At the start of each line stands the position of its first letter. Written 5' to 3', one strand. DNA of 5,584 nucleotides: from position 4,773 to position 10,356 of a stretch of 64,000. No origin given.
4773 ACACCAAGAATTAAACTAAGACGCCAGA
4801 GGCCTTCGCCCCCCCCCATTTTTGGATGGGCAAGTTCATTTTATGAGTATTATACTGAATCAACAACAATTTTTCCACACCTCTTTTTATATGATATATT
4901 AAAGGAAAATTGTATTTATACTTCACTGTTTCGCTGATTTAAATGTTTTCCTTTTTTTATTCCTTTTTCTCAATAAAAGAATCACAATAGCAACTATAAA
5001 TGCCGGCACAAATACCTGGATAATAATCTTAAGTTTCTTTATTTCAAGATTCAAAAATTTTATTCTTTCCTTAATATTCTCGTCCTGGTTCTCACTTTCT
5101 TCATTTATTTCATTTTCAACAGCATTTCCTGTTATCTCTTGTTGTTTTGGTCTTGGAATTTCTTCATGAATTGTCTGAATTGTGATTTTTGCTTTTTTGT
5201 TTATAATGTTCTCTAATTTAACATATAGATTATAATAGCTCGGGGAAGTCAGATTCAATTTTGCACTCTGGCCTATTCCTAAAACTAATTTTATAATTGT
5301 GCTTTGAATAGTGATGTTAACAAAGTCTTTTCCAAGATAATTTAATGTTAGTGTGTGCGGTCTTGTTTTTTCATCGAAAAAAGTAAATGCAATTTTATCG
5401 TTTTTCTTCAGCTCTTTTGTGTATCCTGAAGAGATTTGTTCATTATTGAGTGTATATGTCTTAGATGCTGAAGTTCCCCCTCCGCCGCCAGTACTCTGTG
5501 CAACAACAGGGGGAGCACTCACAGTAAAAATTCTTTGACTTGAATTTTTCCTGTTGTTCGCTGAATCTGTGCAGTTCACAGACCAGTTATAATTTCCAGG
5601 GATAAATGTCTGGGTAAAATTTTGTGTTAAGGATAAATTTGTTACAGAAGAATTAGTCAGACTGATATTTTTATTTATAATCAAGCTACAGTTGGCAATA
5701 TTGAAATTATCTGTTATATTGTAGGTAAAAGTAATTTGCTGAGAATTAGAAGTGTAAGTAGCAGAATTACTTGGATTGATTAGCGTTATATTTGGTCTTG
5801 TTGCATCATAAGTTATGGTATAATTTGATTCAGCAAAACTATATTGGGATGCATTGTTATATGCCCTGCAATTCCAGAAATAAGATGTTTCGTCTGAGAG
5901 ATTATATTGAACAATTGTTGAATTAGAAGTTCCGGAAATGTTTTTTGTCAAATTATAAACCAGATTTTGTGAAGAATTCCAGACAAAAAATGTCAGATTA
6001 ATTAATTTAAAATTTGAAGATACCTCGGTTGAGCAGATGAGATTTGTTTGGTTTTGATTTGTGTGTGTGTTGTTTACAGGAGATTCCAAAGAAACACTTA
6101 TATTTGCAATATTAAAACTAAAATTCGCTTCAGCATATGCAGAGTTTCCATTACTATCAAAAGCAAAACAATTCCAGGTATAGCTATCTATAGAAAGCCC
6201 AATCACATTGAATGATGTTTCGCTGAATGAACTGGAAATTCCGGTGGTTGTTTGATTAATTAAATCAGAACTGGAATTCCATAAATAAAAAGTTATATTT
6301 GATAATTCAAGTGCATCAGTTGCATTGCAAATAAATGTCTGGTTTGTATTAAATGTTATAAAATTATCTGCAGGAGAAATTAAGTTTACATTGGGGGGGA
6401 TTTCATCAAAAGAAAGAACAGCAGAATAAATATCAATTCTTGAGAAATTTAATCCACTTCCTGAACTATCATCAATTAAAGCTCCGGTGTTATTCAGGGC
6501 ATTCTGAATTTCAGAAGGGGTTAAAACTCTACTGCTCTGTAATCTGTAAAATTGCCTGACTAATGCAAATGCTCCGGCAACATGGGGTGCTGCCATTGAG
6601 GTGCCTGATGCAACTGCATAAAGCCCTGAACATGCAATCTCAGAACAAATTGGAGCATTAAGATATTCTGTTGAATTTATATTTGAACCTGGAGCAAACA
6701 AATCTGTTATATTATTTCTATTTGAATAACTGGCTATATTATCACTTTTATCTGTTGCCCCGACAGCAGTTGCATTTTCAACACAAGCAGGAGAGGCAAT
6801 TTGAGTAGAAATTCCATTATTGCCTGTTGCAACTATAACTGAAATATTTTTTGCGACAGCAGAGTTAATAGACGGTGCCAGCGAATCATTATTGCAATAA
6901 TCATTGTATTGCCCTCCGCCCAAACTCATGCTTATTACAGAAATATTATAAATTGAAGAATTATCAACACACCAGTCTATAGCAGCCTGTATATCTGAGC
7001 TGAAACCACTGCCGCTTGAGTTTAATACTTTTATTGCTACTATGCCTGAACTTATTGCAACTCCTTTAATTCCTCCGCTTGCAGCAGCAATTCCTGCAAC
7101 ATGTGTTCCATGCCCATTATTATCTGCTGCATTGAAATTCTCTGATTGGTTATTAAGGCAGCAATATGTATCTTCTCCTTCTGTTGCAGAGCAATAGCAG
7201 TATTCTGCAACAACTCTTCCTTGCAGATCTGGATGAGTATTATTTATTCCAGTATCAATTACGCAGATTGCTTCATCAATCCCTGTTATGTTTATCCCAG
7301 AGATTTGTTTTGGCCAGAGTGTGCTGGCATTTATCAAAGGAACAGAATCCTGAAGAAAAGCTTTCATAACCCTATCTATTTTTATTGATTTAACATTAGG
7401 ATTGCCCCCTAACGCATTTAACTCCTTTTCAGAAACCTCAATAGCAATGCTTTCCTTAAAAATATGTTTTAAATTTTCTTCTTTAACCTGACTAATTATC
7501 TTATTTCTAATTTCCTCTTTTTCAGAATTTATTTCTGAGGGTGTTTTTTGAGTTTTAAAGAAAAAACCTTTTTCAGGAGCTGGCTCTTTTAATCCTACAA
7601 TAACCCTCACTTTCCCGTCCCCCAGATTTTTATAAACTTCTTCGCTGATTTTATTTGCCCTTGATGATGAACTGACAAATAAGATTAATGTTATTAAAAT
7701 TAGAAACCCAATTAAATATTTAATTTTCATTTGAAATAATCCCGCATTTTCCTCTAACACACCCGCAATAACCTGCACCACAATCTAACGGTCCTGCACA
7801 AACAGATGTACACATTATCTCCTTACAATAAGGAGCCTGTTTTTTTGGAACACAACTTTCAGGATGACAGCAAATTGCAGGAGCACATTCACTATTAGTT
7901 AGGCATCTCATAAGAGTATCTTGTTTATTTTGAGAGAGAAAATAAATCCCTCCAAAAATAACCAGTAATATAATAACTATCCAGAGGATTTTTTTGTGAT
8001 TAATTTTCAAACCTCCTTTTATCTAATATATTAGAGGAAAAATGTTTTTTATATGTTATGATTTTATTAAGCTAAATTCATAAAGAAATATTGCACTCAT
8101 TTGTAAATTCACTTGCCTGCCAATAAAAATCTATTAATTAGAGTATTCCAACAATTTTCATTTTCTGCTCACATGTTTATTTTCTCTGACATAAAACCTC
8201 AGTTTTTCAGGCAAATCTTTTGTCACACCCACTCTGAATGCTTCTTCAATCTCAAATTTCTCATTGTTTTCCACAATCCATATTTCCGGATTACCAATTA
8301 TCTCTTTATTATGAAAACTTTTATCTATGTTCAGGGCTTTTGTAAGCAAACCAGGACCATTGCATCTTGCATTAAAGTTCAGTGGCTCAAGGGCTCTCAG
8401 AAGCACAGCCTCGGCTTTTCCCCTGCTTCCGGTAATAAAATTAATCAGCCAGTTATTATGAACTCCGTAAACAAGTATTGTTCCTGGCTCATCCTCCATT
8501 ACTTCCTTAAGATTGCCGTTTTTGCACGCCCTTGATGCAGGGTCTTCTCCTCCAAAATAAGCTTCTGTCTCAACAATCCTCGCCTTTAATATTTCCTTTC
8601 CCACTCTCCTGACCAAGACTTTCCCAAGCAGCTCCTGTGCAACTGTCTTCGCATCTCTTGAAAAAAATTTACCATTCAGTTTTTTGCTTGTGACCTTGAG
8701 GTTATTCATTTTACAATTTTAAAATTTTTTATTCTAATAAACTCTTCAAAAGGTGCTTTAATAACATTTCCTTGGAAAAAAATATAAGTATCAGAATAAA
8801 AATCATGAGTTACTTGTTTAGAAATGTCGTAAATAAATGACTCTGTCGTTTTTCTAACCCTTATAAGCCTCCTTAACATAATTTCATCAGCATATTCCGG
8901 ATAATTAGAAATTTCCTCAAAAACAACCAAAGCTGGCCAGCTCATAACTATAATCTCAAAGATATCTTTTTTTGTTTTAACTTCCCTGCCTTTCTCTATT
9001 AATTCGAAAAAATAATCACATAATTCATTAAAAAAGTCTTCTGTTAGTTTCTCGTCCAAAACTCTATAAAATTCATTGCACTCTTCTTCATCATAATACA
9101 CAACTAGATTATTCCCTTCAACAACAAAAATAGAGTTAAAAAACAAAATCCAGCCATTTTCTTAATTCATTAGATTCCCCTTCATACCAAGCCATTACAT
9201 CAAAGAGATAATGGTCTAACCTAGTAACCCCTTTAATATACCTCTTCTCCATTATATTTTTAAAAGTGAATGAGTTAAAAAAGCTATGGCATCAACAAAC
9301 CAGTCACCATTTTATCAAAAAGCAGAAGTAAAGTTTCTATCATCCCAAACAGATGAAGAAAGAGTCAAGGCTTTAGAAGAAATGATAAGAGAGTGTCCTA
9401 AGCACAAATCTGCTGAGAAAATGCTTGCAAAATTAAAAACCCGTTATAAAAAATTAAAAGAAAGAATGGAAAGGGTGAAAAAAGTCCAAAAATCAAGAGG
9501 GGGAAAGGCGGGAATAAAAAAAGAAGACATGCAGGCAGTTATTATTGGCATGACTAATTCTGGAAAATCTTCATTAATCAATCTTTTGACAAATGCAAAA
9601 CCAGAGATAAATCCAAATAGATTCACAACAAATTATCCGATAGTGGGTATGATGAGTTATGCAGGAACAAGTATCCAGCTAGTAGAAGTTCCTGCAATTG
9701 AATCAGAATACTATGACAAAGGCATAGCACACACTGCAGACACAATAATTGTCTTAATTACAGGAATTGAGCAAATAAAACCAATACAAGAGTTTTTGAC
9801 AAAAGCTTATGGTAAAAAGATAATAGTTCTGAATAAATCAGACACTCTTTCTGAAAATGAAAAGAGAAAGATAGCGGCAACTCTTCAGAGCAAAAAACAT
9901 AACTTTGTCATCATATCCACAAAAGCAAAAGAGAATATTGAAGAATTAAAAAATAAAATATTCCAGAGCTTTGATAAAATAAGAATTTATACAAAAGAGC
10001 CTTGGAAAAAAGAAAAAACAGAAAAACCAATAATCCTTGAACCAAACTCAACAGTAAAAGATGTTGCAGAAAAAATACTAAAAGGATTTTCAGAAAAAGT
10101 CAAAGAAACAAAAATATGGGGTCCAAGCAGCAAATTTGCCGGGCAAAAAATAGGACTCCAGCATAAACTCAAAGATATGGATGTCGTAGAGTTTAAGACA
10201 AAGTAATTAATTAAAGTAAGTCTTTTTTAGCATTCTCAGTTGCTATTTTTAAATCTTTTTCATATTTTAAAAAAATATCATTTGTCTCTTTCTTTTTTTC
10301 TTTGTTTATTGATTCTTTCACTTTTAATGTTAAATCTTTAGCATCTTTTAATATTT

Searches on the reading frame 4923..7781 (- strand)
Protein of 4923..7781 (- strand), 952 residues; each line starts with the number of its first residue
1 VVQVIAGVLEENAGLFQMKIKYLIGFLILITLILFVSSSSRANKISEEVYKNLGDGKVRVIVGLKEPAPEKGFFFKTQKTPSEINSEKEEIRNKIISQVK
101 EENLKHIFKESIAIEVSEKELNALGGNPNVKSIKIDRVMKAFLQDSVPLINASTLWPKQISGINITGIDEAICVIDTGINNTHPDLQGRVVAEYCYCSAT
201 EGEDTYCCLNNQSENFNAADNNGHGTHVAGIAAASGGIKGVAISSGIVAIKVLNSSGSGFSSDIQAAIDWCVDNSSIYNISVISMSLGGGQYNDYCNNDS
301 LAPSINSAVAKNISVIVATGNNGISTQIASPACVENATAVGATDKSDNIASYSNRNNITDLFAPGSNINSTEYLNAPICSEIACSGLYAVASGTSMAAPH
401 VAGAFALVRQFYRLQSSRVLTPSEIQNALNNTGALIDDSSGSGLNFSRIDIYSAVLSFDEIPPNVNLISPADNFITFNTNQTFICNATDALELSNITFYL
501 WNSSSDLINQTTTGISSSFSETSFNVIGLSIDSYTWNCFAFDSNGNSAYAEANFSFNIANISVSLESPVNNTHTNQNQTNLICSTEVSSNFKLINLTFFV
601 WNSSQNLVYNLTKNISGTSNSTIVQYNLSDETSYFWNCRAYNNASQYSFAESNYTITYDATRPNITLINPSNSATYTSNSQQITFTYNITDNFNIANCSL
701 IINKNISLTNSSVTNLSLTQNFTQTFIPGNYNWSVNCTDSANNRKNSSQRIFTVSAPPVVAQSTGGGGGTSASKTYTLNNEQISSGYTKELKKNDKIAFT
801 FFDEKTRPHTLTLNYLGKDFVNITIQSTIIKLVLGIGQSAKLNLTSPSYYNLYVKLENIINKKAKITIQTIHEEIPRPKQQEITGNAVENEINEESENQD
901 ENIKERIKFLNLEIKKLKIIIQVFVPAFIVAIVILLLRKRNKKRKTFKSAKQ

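Call 13: search_protein_families(library=pfam, proteins=[window:4923-7781:-], max_evalue=0.01)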
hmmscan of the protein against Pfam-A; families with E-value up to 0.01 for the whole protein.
window:4923-7781:- (952 aa): 2 families
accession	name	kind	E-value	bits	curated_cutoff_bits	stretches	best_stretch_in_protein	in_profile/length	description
PF00082.27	Peptidase_S8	-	3.6e-47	161.5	21.8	1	171-433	5-273/288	Subtilase family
PF15418.12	DUF4625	-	0.0025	18.6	27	0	658-706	9-60/131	Domain of unknown function (DUF4625)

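Call 19: find_related_loci(query=window:4923-7781:-, collection=genome_contigs, flank=10000)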
Query window:4923-7781:- (952 aa) in genome_contigs; peptide patterns used: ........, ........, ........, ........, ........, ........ (x = any residue, [..] = any of these).
100 stretches matched a pattern; 3 encode a relative of the query (tblastn E <= 1e-3); 3 distinct loci.
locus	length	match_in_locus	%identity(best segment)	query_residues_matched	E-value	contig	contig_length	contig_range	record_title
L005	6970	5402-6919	63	3-714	0e+0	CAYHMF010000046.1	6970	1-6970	MAG TPA_asm: Candidatus Woesearchaeota archaeon isolate ERP119705_co13_638 genome assembly, contig: NODE_13567_length_69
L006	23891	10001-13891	35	456-760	5e-22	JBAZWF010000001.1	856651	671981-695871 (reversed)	MAG: Candidatus Pacearchaeota archaeon isolate SO_2017_GW1_270 NODE_32_length_856651_cov_3.449720_OW334_2017, whole geno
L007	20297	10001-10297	38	465-564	5e-7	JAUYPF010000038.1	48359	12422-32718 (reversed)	MAG: bacterium isolate C4_metabat.bin.111 C4_k141_136257, whole genome shotgun sequence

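Call 23: find_related_loci(query=window:4923-7781:-, collection=metagenome_contigs, flank=10000)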
Query window:4923-7781:- (952 aa) in metagenome_contigs; peptide patterns used: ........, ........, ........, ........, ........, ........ (x = any residue, [..] = any of these).
218 stretches matched a pattern, but none encodes a relative of the query by tblastn (E <= 1e-3).

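Call 24: find_homologous_proteins(query=window:4923-7781:-, max_evalue=1e-30)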
Query window:4923-7781:- (952 aa): 2671 proteins with E <= 1e-30 among 8000 candidates; the best 120 are listed.
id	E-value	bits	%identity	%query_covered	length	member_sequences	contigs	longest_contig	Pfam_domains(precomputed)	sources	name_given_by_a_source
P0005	0.0e+0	2041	100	98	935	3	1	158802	PF00082.28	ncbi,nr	ncbi:thermophilic serine proteinase precursor [archaeon BMS3Abin17]|nr:thermophilic serine proteinas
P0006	0.0e+0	1160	60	97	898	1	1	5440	PF17957.8,PF00082.28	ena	-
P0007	0.0e+0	1093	58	95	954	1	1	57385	PF17957.8,PF00082.28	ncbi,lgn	-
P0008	0.0e+0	1064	54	98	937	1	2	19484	PF17957.8,PF00082.28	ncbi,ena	ncbi:MAG: S8 family serine peptidase [Nanoarchaeota archaeon]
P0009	1.2e-296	1005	57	94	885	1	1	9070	PF17957.8,PF00082.28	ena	-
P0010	2.4e-291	987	55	92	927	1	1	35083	PF17957.8,PF00082.28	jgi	jgi:subtilisin family serine protease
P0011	2.0e-289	981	55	89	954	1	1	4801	PF17957.8,PF00082.28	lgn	-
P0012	1.3e-276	938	52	94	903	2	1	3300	PF00082.28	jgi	-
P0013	3.6e-276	937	53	93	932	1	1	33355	PF00082.28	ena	-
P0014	8.4e-274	929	55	88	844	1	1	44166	PF00082.28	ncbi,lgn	ncbi:MAG: S8 family serine peptidase [Nanoarchaeota archaeon]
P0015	4.6e-272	923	49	77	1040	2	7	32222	PF17957.8,PF00082.28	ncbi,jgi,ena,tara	jgi:subtilisin family serine protease|tara:strand:+ start:16799 stop:19921 length:3123 start_codon:y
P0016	1.5e-271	922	54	88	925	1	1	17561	PF00082.28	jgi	jgi:subtilisin family serine protease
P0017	3.3e-270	917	52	92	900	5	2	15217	PF00082.28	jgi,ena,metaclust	metaclust:\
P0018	3.0e-267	907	52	90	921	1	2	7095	PF00082.28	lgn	-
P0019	4.4e-267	907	48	79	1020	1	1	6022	PF00082.28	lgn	-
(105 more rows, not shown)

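Call 25: find_encoding_contigs(protein=P0007, flank=8000, max_places=3)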
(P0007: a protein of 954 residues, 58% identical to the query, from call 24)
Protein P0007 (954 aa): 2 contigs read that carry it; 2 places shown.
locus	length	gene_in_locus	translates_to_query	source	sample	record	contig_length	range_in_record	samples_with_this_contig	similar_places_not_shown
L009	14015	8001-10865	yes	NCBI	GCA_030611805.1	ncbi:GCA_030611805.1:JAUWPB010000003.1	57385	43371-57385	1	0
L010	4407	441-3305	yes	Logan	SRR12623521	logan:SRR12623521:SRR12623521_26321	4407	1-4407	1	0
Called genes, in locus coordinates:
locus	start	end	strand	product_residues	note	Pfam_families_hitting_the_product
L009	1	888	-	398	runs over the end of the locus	PF12832:MFS_1_like (weak), PF07690:MFS_1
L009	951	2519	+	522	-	PF01558:POR, PF01855:POR_N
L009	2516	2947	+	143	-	PF13420:Acetyltransf_4 (weak), PF00583:Acetyltransf_1, PF13508:Acetyltransf_7 (weak)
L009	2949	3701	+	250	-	-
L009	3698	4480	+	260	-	PF02775:TPP_enzyme_C, PF12367:PFO_beta_C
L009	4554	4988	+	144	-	PF00702:Hydrolase (faint), PF13419:HAD_2, PF13242:Hydrolase_like (weak)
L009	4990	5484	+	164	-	PF13238:AAA_18 (weak)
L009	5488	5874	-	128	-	-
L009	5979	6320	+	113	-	-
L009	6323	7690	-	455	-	PF00753:Lactamase_B, PF22505:RNase_J_b_CASP, PF07521:RMMBL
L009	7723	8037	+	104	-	-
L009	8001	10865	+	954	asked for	PF00082:Peptidase_S8, PF17957:Big_7 (faint)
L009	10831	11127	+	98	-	PF01900:RNase_P_Rpp14 (weak)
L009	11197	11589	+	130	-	-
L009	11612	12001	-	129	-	PF10049:DUF2283 (weak)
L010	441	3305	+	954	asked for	PF00082:Peptidase_S8, PF17957:Big_7 (faint)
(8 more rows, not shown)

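Call 26: find_encoding_contigs(protein=P0006, flank=8000, max_places=3)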
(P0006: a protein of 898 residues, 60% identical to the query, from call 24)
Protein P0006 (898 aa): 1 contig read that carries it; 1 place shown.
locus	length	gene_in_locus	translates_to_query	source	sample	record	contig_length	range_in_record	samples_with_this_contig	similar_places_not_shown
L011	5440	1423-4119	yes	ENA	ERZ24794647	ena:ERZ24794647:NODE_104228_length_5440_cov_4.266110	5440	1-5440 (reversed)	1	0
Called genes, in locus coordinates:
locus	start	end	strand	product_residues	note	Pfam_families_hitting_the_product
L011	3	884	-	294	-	?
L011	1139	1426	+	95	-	-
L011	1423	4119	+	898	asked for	PF00082:Peptidase_S8, PF17957:Big_7 (faint)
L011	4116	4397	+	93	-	-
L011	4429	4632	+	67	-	-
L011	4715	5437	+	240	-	PF10584:Proteasome_A_N, PF00227:Proteasome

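Call 27: find_encoding_contigs(protein=P0008, flank=8000, max_places=3)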
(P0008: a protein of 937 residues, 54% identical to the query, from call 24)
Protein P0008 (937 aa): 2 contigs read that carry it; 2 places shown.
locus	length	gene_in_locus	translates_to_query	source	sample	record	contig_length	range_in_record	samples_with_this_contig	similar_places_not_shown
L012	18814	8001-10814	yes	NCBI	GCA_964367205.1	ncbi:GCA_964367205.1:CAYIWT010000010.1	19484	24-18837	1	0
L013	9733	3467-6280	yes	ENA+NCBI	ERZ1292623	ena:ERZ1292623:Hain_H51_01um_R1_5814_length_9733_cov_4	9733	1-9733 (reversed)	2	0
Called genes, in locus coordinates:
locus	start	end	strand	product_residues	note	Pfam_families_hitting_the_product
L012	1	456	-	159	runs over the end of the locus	?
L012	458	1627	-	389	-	PF00149:Metallophos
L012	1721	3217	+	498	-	PF01558:POR, PF01855:POR_N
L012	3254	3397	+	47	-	-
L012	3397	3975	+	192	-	PF01936:NYN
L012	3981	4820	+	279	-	PF02775:TPP_enzyme_C, PF12367:PFO_beta_C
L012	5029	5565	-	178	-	PF07669:Eco57I, PF05175:MTS, PF10354:BMT5-like (weak)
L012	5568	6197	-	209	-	-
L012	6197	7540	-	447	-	PF00753:Lactamase_B (weak), PF22505:RNase_J_b_CASP, PF07521:RMMBL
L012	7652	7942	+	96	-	-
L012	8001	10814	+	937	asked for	PF00082:Peptidase_S8, PF17957:Big_7 (faint)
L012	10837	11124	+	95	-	-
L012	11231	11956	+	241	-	PF10584:Proteasome_A_N, PF00227:Proteasome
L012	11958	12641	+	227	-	PF01172:SBDS_N, PF09377:SBDS_domain_II, PF20268:SBDS_C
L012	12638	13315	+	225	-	PF14382:ECR1_N (weak), PF21266:S1_RRP4 (weak), PF00013:KH_1, PF15985:KH_6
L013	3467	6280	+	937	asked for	PF00082:Peptidase_S8, PF17957:Big_7 (faint)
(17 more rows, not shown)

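Call 28: find_encoding_contigs(protein=P0005, flank=10000, max_places=8)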
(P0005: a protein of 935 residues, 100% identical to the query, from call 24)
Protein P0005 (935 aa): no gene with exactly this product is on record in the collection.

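Call 44: find_encoding_contigs(protein=window:4923-7781:-, flank=7000, max_places=10)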
Protein window:4923-7781:- (952 aa): 2 contigs read that carry it; 2 places shown.
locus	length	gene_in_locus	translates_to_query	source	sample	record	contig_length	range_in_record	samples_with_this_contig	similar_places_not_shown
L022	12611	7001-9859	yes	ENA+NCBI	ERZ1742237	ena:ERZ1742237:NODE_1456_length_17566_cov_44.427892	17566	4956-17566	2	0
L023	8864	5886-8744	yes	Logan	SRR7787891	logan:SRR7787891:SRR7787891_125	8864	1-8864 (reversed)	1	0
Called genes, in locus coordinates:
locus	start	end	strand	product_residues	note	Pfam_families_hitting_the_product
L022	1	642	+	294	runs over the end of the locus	PF08843:AbiEii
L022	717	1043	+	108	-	-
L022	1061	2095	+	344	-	PF00579:tRNA-synt_1b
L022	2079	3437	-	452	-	PF14528:LAGLIDADG_3 (faint)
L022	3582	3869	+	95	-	-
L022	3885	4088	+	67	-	-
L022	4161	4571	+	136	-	-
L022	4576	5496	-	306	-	PF03193:RsgA_GTPase (faint), PF01926:MMR_HSR1, PF02421:FeoB_N (faint), PF16897:MMR_HSR1_Xtn, PF02824:TGS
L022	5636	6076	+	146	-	-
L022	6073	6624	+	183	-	PF02245:Pur_DNA_glyco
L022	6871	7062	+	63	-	-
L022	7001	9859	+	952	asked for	PF00082:Peptidase_S8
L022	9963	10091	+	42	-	-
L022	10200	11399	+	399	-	PF01637:ATPase_2 (weak), PF13173:AAA_14, PF13401:AAA_22 (faint), PF13635:DUF4143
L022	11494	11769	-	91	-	PF05016:ParE_toxin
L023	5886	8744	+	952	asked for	PF00082:Peptidase_S8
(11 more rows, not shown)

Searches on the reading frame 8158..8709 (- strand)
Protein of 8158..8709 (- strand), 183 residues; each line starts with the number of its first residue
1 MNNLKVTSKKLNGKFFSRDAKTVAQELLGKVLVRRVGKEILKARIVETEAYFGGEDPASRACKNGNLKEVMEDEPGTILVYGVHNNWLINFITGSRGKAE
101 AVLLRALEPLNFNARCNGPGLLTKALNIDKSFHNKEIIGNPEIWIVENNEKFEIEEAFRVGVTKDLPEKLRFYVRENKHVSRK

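Call 13: search_protein_families(library=pfam, proteins=[window:8158-8709:-], max_evalue=0.01)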
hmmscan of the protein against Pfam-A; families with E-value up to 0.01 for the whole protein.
window:8158-8709:- (183 aa): 1 family
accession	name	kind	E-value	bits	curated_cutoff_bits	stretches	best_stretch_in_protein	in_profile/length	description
PF02245.21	Pur_DNA_glyco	-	2.8e-42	144.5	27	1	14-178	1-181/181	Methylpurine-DNA glycosylase (MPG)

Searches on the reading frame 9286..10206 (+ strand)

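Call 13: search_protein_families(library=pfam, proteins=[window:9286-10206:+], max_evalue=0.01)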
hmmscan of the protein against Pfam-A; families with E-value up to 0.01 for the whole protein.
window:9286-10206:+ (306 aa): 8 families
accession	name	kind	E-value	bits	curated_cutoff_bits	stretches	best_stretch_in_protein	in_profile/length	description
PF01926.29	MMR_HSR1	-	3e-15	56.7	21.9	1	84-184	2-113/113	50S ribosome-binding GTPase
PF02824.27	TGS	-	1.2e-08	35.3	22.2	1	232-305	1-60/60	TGS domain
PF16897.10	MMR_HSR1_Xtn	-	1.9e-08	34.7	35.2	1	172-229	52-104/106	C-terminal region of MMR_HSR1 domain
PF03193.22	RsgA_GTPase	-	8.4e-07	29.4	30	1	163-226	38-105/174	RsgA GTPase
PF02421.24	FeoB_N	-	6e-06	26.3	27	1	84-225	3-156/156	Ferrous iron transport protein B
PF05823.17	Gp-FAR-1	-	0.00076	20.4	29.2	1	16-68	13-64/149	Nematode fatty acid retinoid binding protein (Gp-FAR-1)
PF00009.33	GTP_EFTU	-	0.0016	18.5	26.5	0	152-227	94-184/188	Elongation factor Tu GTP binding domain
PF00350.29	Dynamin_N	-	0.0034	17.9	27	1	85-255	2-97/168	Dynamin family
